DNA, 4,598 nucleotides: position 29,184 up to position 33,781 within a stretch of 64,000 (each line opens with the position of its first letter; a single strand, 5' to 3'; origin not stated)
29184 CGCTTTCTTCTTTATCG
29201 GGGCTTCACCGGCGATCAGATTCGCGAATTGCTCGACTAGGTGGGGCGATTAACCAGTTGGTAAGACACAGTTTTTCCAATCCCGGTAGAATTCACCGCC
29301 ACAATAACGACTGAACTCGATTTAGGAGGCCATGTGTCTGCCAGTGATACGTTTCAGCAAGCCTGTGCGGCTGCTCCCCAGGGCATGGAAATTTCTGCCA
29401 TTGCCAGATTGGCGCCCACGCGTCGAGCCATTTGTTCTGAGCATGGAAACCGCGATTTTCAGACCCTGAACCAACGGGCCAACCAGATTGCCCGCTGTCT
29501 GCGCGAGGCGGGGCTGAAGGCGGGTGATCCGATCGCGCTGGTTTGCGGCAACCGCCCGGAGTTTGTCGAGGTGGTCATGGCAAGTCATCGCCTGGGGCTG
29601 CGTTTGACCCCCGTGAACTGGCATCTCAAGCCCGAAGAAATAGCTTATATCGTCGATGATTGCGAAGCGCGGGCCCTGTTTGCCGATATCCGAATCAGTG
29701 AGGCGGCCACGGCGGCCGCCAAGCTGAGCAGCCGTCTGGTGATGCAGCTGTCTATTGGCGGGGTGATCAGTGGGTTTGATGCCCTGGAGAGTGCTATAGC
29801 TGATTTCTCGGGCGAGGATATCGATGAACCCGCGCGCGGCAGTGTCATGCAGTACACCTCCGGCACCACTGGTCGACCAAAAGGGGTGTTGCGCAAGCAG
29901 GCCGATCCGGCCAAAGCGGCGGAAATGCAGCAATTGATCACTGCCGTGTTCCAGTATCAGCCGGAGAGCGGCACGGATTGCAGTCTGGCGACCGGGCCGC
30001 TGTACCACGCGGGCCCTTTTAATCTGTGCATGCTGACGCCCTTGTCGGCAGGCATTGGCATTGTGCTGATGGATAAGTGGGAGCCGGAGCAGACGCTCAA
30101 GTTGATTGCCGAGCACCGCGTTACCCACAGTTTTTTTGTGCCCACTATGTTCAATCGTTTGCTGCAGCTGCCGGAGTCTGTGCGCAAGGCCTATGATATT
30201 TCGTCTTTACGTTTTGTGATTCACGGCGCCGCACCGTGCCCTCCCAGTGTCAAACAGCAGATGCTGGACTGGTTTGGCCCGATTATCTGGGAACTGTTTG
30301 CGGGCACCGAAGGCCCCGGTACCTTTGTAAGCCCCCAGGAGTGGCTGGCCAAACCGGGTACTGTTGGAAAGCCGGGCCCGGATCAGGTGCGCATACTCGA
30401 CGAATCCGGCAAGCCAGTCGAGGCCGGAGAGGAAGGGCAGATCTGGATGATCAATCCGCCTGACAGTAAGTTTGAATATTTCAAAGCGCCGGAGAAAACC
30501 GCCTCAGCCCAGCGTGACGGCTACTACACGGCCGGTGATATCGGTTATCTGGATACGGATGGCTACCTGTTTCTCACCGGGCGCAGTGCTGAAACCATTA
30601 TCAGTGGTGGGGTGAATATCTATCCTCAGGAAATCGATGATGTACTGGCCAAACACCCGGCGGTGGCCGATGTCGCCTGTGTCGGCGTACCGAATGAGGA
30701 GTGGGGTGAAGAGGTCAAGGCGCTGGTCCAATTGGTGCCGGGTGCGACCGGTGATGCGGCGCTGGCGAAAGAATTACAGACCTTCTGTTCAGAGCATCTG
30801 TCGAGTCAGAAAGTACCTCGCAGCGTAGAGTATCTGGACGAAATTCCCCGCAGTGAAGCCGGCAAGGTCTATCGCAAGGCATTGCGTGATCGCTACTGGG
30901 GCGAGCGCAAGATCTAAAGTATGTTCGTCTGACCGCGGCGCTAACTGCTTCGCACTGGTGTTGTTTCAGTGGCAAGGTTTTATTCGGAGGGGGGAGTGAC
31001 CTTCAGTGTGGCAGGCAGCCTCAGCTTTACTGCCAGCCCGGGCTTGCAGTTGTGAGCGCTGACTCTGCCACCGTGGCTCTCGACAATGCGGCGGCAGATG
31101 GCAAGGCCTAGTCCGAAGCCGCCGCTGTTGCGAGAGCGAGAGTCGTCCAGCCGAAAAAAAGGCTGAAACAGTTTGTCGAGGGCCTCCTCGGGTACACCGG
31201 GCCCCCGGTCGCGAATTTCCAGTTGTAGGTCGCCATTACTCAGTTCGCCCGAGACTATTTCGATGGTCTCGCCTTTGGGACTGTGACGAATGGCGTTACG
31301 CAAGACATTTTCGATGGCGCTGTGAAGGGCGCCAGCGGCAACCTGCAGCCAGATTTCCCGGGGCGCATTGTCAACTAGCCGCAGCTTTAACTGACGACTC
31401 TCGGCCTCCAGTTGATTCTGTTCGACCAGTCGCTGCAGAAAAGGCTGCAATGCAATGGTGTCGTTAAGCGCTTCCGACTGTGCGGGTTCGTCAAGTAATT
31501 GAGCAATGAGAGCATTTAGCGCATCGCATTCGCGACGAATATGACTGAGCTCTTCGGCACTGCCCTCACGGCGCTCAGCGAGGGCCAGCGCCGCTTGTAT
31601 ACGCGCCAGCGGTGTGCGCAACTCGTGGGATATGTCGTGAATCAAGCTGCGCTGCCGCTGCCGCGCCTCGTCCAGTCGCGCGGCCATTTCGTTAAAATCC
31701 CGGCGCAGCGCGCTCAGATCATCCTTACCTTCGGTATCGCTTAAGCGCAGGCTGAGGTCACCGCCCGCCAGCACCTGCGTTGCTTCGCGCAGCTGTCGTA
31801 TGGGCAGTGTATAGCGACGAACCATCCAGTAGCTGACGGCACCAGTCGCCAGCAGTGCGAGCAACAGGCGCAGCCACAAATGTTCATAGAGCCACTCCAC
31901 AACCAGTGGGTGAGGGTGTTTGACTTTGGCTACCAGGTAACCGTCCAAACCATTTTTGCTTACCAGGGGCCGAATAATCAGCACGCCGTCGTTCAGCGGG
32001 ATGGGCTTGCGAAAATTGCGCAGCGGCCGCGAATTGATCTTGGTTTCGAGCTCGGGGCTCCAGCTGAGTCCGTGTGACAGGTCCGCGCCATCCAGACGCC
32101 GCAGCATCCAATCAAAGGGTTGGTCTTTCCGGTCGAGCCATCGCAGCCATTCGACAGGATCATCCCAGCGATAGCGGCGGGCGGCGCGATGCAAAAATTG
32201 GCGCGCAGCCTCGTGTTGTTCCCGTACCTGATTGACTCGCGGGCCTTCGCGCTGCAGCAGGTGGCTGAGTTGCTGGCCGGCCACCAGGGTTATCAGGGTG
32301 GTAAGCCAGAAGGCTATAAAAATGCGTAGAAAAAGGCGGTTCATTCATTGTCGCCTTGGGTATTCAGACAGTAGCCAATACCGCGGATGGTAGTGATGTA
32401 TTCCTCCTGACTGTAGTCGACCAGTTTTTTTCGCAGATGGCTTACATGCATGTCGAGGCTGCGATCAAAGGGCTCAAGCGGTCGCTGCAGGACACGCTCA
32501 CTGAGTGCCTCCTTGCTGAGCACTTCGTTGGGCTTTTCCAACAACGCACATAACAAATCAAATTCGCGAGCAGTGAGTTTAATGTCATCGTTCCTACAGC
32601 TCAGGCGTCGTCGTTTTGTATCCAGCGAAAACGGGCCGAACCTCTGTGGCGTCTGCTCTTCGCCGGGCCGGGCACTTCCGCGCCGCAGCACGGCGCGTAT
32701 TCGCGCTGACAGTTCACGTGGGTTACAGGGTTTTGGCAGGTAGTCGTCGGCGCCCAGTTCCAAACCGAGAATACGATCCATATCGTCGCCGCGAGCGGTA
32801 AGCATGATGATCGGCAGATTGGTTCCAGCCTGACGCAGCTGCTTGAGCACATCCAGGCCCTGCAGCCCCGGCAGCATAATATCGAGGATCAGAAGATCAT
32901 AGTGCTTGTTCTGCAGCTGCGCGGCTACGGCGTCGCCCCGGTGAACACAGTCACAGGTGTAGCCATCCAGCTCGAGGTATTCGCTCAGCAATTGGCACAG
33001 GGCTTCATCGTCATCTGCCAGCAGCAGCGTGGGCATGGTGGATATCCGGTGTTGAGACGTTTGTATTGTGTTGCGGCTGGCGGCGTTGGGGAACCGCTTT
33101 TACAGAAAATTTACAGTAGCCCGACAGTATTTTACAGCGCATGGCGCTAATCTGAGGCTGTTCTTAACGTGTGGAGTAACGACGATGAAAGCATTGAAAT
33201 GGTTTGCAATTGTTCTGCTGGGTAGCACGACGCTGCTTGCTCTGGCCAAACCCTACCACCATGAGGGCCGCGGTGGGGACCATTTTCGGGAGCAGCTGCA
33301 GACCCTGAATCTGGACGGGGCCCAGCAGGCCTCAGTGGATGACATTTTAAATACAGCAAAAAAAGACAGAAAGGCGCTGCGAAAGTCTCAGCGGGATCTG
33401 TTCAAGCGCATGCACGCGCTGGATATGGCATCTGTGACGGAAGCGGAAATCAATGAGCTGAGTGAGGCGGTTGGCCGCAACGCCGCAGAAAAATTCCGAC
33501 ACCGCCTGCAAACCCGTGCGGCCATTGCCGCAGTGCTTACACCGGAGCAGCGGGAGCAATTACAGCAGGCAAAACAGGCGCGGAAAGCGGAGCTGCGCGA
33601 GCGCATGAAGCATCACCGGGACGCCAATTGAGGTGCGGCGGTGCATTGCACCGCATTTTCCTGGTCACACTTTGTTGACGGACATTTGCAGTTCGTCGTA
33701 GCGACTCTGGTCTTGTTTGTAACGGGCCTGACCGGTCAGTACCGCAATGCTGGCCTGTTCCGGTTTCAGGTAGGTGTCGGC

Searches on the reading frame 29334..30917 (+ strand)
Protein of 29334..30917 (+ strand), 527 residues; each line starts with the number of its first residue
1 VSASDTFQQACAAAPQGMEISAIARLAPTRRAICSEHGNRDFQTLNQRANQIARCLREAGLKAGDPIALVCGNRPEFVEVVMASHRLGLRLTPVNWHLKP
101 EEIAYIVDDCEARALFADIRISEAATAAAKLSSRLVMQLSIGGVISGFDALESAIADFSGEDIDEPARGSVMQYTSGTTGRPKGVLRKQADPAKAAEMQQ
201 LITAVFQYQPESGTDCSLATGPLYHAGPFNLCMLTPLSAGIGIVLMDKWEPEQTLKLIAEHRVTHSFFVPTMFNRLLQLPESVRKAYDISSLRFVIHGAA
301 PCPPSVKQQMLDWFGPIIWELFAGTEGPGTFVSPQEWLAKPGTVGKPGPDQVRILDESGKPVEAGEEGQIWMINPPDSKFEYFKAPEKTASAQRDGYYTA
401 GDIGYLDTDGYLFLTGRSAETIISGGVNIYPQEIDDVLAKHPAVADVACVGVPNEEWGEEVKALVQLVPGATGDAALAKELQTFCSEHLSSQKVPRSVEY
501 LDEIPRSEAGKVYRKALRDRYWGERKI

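Call 26: search_protein_families(library=ncbifam, proteins=[window:29334-30917:+], max_evalue=0.00001)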
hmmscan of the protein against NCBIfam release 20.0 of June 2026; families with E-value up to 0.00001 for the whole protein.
window:29334-30917:+ (527 aa): 106 families (the best 25 are shown)
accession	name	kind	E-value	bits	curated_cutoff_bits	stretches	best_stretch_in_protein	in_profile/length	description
NF038341.1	ligase_FadD4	exception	4.1e-141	470.8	850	1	41-521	24-504/506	fatty-acid--CoA ligase FadD4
NF009071.0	PRK12406.1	subfamily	4.9e-138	460.7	701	1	32-524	5-505/510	acyl-CoA synthetase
NF009929.0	PRK13390.1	equivalog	2.2e-121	405.7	951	1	22-518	5-501/501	acyl-CoA synthetase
NF004837.0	PRK06187.1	subfamily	2.8e-112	375.7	476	1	23-525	17-526/531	long-chain-fatty-acid--CoA ligase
NF006182.0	PRK08316.1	subfamily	2e-88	297.2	663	1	24-522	21-518/523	fatty acyl-CoA synthetase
NF005307.0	PRK06839.1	equivalog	1.4e-82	278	748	1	20-518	8-490/496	o-succinylbenzoate--CoA ligase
NF004797.0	PRK06145.1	equivalog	7.9e-81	271.9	850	1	20-523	8-497/499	acyl-CoA synthetase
NF009921.1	PRK13382.1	exception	3.6e-80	270.2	850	1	21-518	43-529/529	acyl-CoA ligase FadD12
NF005676.0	PRK07470.1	equivalog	8e-80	268.9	774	1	20-520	26-528/544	acyl-CoA synthetase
NF052269.1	Staph_lig_FadD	equivalog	1.4e-79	267.7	650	1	24-518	10-490/499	long-chain-fatty-acid--CoA ligase FadD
NF002966.0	PRK03640.1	equivalog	4.5e-76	256.4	556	1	24-519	12-478/483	o-succinylbenzoate--CoA ligase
NF005863.0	PRK07798.1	subfamily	7.8e-76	255.7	543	1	21-516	11-527/540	acyl-CoA synthetase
NF005857.1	PRK07786.1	exception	1.1e-71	242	733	1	40-521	35-512/513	fatty-acid--CoA ligase FadD5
NF005859.1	PRK07788.1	exception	7.6e-71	239.3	875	1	17-519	61-556/560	long-chain-fatty-acid--CoA ligase FadD2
NF009233.0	PRK12583.1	subfamily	1.4e-70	238.3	832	2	171-520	205-549/558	fatty acid CoA ligase family protein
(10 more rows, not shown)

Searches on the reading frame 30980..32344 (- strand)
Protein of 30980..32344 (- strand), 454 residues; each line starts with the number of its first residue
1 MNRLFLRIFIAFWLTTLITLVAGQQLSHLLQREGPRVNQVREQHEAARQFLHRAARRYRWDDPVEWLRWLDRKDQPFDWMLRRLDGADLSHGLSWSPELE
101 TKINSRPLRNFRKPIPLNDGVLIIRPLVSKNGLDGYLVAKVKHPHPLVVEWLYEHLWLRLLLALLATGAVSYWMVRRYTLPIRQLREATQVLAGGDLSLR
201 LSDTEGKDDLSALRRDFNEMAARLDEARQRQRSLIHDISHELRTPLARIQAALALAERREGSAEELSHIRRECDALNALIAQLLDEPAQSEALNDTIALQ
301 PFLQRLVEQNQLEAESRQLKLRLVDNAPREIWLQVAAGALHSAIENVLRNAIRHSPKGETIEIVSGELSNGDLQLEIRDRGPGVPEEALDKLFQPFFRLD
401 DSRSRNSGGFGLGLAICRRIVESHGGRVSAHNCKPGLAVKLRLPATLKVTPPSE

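Call 14: search_protein_families(library=pfam, proteins=[window:30980-32344:-], max_evalue=0.0001)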
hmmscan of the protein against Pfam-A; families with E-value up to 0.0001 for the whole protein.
window:30980-32344:- (454 aa): 4 families
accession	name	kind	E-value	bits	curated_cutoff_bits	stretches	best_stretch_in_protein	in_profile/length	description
PF02518.31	HATPase_c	-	2.4e-26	92.8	26.4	1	339-445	5-109/111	Histidine kinase-, DNA gyrase B-, and HSP90-like ATPase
PF00512.31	HisKA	-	1.1e-10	41.9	26.9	1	231-285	2-59/66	His Kinase A (phospho-acceptor) domain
PF00672.30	HAMP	-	1.1e-09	38.9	25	1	173-225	1-52/53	HAMP domain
PF13581.12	HATPase_c_2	-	3.6e-06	27.5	27.4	1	317-424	9-112/127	Histidine kinase-like ATPase domain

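Call 26: search_protein_families(library=ncbifam, proteins=[window:30980-32344:-], max_evalue=0.00001)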
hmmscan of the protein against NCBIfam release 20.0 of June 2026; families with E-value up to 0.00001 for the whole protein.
window:30980-32344:- (454 aa): 76 families (the best 25 are shown)
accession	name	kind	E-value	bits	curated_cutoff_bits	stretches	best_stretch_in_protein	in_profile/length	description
NF007007.0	PRK09470.1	equivalog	4.7e-72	243.4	486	1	130-445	144-459/463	envelope stress sensor histidine kinase CpxA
NF045900.1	HisKinCpxALeg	equivalog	7.3e-66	222.7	800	1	1-444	1-450/451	two-component system sensor histidine kinase CpxA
TIGR01386.1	cztS_silS_copS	subfamily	1.6e-49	169.1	292.55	1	136-434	146-447/457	heavy metal sensor histidine kinase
NF012163.2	BaeS_SmeS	equivalog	9.9e-49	166.5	500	1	155-444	165-457/457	sensor histidine kinase efflux regulator BaeS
NF007837.0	PRK10549.1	equivalog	5.1e-46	157.3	603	1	157-447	167-460/466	envelope stress sensor histidine kinase BaeS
NF007898.0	PRK10604.1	equivalog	1.5e-43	149.6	478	1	162-448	145-426/433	two-component system sensor histidine kinase RstB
NF008312.0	PRK11100.1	equivalog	3.5e-42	144.9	356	1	158-445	186-474/477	two-component system sensor histidine kinase CreC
NF033092.0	HK_WalK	equivalog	4.8e-41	141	725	2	229-441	370-590/594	cell wall metabolism sensor histidine kinase WalK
NF007004.0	PRK09467.1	equivalog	4.3e-39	134.6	415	1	160-446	163-437/440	two-component system sensor histidine kinase EnvZ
NF040691.1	MtrAB_MtrB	equivalog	1e-37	130.4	450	1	156-444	190-491/507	MtrAB system histidine kinase MtrB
TIGR02966.1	phoR_proteo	equivalog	1.8e-37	129.1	334.2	1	212-429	99-318/333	phosphate regulon sensor histidine kinase PhoR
NF046044.1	PnpS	equivalog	1e-35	123.5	400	1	230-430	169-375/390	two-component system histidine kinase PnpS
NF008025.0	PRK10755.1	equivalog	2e-34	118.9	314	1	160-446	73-357/362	two-component system sensor histidine kinase PmrB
NF012226.0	AdeS_HK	equivalog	1.9e-33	116.1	500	1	161-442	67-350/353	two-component sensor histidine kinase AdeS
NF007345.0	PRK09835.1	subfamily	2.5e-31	108.7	423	1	173-432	204-467/482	Cu(+)/Ag(+) sensor histidine kinase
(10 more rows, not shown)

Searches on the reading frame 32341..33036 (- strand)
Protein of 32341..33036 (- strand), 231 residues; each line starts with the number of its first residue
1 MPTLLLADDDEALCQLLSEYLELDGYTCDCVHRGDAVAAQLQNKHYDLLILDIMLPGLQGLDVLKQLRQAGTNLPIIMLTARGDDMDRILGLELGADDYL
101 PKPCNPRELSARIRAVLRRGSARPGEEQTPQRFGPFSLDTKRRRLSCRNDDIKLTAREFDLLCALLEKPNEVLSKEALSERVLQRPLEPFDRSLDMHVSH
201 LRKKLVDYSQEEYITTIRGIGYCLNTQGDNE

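Call 14: search_protein_families(library=pfam, proteins=[window:32341-33036:-], max_evalue=0.0001)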
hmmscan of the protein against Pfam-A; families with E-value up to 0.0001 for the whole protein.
window:32341-33036:- (231 aa): 2 families
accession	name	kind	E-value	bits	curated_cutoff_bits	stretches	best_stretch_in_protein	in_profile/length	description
PF00072.30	Response_reg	-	1.1e-29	103.2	30.2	1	5-114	2-111/111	Response regulator receiver domain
PF00486.34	Trans_reg_C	-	8.2e-23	80.7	26.2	1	151-224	3-77/77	Transcriptional regulatory protein, C terminal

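Call 26: search_protein_families(library=ncbifam, proteins=[window:32341-33036:-], max_evalue=0.00001)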
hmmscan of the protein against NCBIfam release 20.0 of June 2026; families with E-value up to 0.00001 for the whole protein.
window:32341-33036:- (231 aa): 84 families (the best 25 are shown)
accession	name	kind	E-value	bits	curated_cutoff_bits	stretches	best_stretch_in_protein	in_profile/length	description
NF007005.1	PRK09468.1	equivalog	5.9e-64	215.7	331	1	4-227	6-234/237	osmolarity response regulator transcription factor OmpR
NF008296.0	PRK11083.1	equivalog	2.6e-60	203.6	273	1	2-226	4-227/228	two-component system response regulator CreB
NF008199.0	PRK10955.1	equivalog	2.8e-58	197.6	341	1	1-224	1-228/232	envelope stress response regulator transcription factor CpxR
TIGR02154.1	PhoB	equivalog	7.4e-55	185.7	296.2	1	3-224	4-225/226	phosphate regulon transcriptional regulator PhoB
NF040689.1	MtrAB_MtrA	equivalog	1.7e-52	177.9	300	1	5-222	2-216/219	MtrAB system response regulator MtrA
NF053854.1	RespRegPhoBBctds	equivalog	2.4e-52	177.5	270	1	4-225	1-225/225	two-component system response regulator PhoB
NF007982.1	PRK10710.1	equivalog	5.9e-52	176.6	380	1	2-226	8-229/235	envelope stress response regulator BaeR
NF045944.1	ResRegRpaBCyano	equivalog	1.2e-51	175.3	330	1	5-224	1-227/229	response regulator transcription factor RpaB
NF012023.0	PRK15479.1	equivalog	1.5e-49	168.6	337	1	4-227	3-220/224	transcriptional regulator TctD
NF041734.1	resp_reg_RppA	equivalog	1.6e-49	168.3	250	1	4-225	3-228/229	two-component system response regulator RppA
TIGR01387.1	cztR_silR_copR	subfamily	1.3e-47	162.3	279.2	1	5-224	2-218/218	heavy metal response regulator transcription factor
NF008034.0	PRK10766.1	equivalog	2.2e-46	158.3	275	1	4-226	5-228/231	two-component system response regulator TorR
NF041733.1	resp_reg_CseB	equivalog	9.1e-46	156.1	350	1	3-225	2-227/228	two-component system response regulator CseB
NF051850.1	RespRegRprY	equivalog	2.2e-45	154.9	370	1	4-230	7-232/234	response regulator transcription factor RprY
NF007928.2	PRK10643.1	equivalog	3e-45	154.5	330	1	4-224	3-216/216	two-component system response regulator PmrA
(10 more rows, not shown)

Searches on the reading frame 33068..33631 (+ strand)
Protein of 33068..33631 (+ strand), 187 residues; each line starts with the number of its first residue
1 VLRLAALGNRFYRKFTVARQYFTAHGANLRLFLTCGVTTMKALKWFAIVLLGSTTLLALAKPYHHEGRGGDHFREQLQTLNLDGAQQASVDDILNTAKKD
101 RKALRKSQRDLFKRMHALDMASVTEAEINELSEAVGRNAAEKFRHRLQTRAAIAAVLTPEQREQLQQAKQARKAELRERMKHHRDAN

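Call 14: search_protein_families(library=pfam, proteins=[window:33068-33631:+], max_evalue=0.0001)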
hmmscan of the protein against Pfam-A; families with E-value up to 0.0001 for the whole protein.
window:33068-33631:+ (187 aa): 2 families
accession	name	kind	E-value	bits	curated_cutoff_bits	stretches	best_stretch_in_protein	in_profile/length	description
PF07813.17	LTXXQ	-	1.3e-07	32.7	24.3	1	71-168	4-99/100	LTXXQ motif family protein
PF13801.11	Metal_resist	-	1.1e-06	29.2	29.2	1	47-164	6-125/125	Heavy-metal resistance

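Call 26: search_protein_families(library=ncbifam, proteins=[window:33068-33631:+], max_evalue=0.00001)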
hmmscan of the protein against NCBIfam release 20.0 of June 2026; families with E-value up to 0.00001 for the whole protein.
window:33068-33631:+ (187 aa): 2 families
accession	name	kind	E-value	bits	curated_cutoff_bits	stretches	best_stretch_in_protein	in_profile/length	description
NF007769.1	PRK10455.1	equivalog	7.5e-08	32.8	174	1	63-182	40-157/160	ATP-independent periplasmic protein-refolding chaperone Spy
NF009391.0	PRK12750.1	equivalog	4.9e-07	29.9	148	1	50-185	17-165/170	CpxP family protein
